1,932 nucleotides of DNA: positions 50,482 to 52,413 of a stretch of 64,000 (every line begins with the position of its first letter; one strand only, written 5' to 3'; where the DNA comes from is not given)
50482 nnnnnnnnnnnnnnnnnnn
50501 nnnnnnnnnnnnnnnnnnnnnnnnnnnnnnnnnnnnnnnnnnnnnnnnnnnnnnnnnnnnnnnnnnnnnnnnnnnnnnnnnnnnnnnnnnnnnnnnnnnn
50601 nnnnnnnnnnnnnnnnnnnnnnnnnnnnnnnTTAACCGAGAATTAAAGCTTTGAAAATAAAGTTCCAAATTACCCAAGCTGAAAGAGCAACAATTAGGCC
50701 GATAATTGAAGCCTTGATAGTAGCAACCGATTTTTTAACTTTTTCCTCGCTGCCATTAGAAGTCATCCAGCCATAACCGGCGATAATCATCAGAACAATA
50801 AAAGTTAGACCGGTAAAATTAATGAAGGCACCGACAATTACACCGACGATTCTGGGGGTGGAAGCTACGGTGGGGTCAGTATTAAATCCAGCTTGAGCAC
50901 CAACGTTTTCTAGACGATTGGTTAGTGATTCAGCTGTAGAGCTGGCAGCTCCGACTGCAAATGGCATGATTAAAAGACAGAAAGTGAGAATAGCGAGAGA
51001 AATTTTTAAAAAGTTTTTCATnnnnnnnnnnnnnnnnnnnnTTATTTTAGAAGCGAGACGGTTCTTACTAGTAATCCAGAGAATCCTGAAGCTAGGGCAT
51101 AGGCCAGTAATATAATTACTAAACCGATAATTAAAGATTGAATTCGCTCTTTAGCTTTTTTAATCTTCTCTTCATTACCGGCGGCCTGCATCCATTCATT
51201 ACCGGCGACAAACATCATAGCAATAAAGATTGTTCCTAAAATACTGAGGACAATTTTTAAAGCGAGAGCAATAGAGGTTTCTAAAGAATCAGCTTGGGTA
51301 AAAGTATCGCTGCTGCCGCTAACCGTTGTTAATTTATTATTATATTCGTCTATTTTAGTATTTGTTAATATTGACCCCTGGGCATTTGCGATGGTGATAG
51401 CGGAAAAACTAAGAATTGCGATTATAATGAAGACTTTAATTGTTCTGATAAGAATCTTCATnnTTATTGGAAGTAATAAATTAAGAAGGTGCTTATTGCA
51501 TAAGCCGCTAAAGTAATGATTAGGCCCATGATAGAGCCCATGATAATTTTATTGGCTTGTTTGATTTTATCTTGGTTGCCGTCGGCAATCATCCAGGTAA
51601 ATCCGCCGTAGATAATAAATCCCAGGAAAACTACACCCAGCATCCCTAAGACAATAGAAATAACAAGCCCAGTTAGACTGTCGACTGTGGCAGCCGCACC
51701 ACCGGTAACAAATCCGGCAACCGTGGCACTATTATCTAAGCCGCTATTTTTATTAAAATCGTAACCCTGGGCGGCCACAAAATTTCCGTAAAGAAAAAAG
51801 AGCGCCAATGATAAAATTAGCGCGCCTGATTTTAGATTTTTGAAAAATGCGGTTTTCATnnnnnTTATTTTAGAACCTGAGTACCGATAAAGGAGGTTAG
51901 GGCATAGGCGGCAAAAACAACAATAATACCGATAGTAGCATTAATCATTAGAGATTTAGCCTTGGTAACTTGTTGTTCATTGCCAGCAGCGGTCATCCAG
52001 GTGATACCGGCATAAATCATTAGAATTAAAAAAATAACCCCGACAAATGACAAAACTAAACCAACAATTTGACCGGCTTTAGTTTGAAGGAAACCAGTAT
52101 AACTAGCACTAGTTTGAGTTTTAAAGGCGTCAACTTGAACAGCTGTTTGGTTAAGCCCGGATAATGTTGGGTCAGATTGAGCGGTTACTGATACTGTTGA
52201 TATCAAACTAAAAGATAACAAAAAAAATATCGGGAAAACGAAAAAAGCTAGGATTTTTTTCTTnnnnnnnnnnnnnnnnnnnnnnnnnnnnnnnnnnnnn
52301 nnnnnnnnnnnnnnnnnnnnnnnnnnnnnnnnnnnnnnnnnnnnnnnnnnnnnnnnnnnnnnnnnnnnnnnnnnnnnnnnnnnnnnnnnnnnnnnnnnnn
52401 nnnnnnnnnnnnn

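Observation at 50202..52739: Operon of six tandem, divergent VirB2/TrbC-like 'pilin' paralogs with no type IV secretion machinery nearby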

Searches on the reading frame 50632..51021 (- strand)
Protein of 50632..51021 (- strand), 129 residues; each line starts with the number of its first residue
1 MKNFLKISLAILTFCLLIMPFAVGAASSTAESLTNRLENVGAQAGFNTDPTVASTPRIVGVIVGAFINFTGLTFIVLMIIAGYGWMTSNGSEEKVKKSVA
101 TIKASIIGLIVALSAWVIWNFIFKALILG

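Call 3: search_protein_families(library=pfam, proteins=[window:50632-51021:-], max_evalue=1)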
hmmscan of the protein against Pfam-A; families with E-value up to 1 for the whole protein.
window:50632-51021:- (129 aa): 3 families
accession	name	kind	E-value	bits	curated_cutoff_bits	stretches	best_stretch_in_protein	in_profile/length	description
PF18895.5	T4SS_pilin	-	2.9e-06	27.7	26.6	1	71-122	20-71/71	Type IV secretion system pilin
PF02417.20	Chromate_transp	-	0.015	15.7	28.6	1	59-121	68-130/166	Chromate transporter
PF13800.11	Sigma_reg_N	-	0.085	13.6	26.3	1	2-50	10-59/91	Sigma factor regulator N-terminal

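Call 4: search_protein_families(library=ncbifam, proteins=[window:50632-51021:-], max_evalue=1)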
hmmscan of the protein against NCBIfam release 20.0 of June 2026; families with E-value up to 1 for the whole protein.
window:50632-51021:- (129 aa): 4 families
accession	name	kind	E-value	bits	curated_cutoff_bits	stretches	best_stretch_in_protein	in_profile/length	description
NF045849.1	ICE_MMCAP2_0565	equivalog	3.5e-09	36.2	40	1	58-125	12-79/80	Mbov_0395 family pilin-like conjugal transfer protein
NF004692.0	PRK06032.1-3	equivalog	0.17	11.6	235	1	23-58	152-187/244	flagellar assembly protein H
NF047537.1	YonT_type_I_tox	equivalog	0.45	10.7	45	1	59-96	5-42/59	type I TA system toxin YonT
NF052432.1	TC0500_fam_Inc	equivalog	0.45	9.9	240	0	27-77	16-63/214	TC0500 family inclusion membrane protein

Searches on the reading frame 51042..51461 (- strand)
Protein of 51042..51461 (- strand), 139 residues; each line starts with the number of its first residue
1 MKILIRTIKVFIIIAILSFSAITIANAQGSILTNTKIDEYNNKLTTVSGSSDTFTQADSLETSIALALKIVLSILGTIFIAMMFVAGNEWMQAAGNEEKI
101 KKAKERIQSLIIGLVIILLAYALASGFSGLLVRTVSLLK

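Call 3: search_protein_families(library=pfam, proteins=[window:51042-51461:-], max_evalue=1)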
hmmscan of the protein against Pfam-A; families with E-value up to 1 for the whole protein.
window:51042-51461:- (139 aa): 7 families
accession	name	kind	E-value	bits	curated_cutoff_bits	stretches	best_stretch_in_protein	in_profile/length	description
PF18895.5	T4SS_pilin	-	1e-09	38.8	26.6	1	58-125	3-69/71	Type IV secretion system pilin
PF07331.16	TctB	-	0.0082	16.8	29.1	1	66-138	34-99/137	Tripartite tricarboxylate transporter TctB family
PF01554.23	MatE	-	0.009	16.2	24.9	1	68-128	74-136/161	MatE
PF10323.15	7TM_GPCR_Srv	-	0.04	13.7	21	1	4-120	114-221/283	Serpentine type 7TM GPCR chemoreceptor Srv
PF23050.1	KH_N4BP1_1st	-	0.072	13.6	27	1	87-110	40-63/65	N4BP1, first type I KH-domain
PF05987.18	DUF898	-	0.12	11.9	28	1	49-128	167-241/336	Bacterial protein of unknown function (DUF898)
PF10317.15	7TM_GPCR_Srd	-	0.22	11.1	22.8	1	7-116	128-235/292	Serpentine type 7TM GPCR chemoreceptor Srd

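Call 4: search_protein_families(library=ncbifam, proteins=[window:51042-51461:-], max_evalue=1)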
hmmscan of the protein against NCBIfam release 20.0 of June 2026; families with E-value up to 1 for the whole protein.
window:51042-51461:- (139 aa): 3 families
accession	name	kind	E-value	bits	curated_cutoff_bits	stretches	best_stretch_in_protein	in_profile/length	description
NF045849.1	ICE_MMCAP2_0565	equivalog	6.8e-09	35.3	40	1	55-128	4-77/80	Mbov_0395 family pilin-like conjugal transfer protein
TIGR02205.1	septum_zipA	equivalog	0.51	10.4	119.65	0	68-105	2-39/284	cell division protein ZipA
NF033218.1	anchor_AmaP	equivalog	0.52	10.1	55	0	1-80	1-65/166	alkaline shock response membrane anchor protein AmaP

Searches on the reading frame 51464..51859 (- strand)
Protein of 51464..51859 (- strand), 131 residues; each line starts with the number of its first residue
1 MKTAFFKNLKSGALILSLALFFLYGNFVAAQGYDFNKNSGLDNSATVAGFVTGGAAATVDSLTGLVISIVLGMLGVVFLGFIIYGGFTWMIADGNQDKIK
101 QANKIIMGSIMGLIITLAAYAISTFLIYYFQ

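Call 3: search_protein_families(library=pfam, proteins=[window:51464-51859:-], max_evalue=1)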
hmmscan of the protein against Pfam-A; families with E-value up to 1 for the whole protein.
window:51464-51859:- (131 aa): 2 families
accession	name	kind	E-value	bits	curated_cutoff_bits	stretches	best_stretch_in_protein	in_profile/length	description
PF18895.5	T4SS_pilin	-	2.7e-05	24.6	26.6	1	67-126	13-71/71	Type IV secretion system pilin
PF11712.13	Vma12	-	0.047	14.1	25.5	1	54-121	66-124/137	Endoplasmic reticulum-based factor for assembly of V-ATPase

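Call 4: search_protein_families(library=ncbifam, proteins=[window:51464-51859:-], max_evalue=1)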
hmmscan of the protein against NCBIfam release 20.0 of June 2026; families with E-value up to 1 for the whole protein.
window:51464-51859:- (131 aa): 2 families
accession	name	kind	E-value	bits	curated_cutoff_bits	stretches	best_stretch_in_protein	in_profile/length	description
NF045849.1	ICE_MMCAP2_0565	equivalog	1.8e-07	30.7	40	1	56-127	6-77/80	Mbov_0395 family pilin-like conjugal transfer protein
TIGR04554.1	3TM_mycoplas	hypoth_equivalog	0.4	11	40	1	108-130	4-26/105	TIGR04554 family membrane protein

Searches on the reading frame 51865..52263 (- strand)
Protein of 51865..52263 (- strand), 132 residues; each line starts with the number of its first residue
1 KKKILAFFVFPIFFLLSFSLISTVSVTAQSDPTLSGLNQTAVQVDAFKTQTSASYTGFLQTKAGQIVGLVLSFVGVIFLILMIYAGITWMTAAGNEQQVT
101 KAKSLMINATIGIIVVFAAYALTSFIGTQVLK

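Call 3: search_protein_families(library=pfam, proteins=[window:51865-52263:-], max_evalue=1)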
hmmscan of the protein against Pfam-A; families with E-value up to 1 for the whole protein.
window:51865-52263:- (132 aa): 11 families
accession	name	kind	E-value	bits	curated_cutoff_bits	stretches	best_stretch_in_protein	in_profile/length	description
PF18895.5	T4SS_pilin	-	9.6e-09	35.6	26.6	1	61-126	7-71/71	Type IV secretion system pilin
PF19607.4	DUF6112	-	0.001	19.2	25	1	64-109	17-64/88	Family of unknown function (DUF6112)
PF05296.19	TAS2R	-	0.0013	18.3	22.2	1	12-127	134-253/303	Taste receptor protein (TAS2R)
PF16954.10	HRG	-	0.0029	18.3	27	1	72-109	5-43/52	Haem-transporter, endosomal/lysosomal, haem-responsive gene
PF02300.22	Fumarate_red_C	-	0.031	14.8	24.2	1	50-125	50-120/127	Fumarate reductase subunit C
PF01036.24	Bac_rhodopsin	-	0.034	14.1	24.6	1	55-128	113-187/224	Bacteriorhodopsin-like protein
PF14257.11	DUF4349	-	0.097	12.4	27.7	1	22-85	148-210/213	Domain of unknown function (DUF4349)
PF05425.18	CopD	-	0.13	13.1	32.1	1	18-121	7-104/105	Copper resistance protein D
PF01004.24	Flavi_M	-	0.23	11.6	25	1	88-130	17-60/74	Flavivirus envelope glycoprotein M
PF00001.26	7tm_1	-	0.7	9.8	30.5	0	55-122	148-216/260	7 transmembrane receptor (rhodopsin family)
PF02674.22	Colicin_V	-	0.81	10.1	29.3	0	58-127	53-122/144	Colicin V production protein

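Call 4: search_protein_families(library=ncbifam, proteins=[window:51865-52263:-], max_evalue=1)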
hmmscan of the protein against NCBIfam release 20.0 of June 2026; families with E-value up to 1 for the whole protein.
window:51865-52263:- (132 aa): 2 families
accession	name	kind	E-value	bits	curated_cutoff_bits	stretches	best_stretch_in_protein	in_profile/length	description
NF045849.1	ICE_MMCAP2_0565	equivalog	8.8e-08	31.7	40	1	64-126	14-76/80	Mbov_0395 family pilin-like conjugal transfer protein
NF040945.1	CCC_membrane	equivalog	0.0091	16.3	65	1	51-92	44-87/99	CCC motif membrane protein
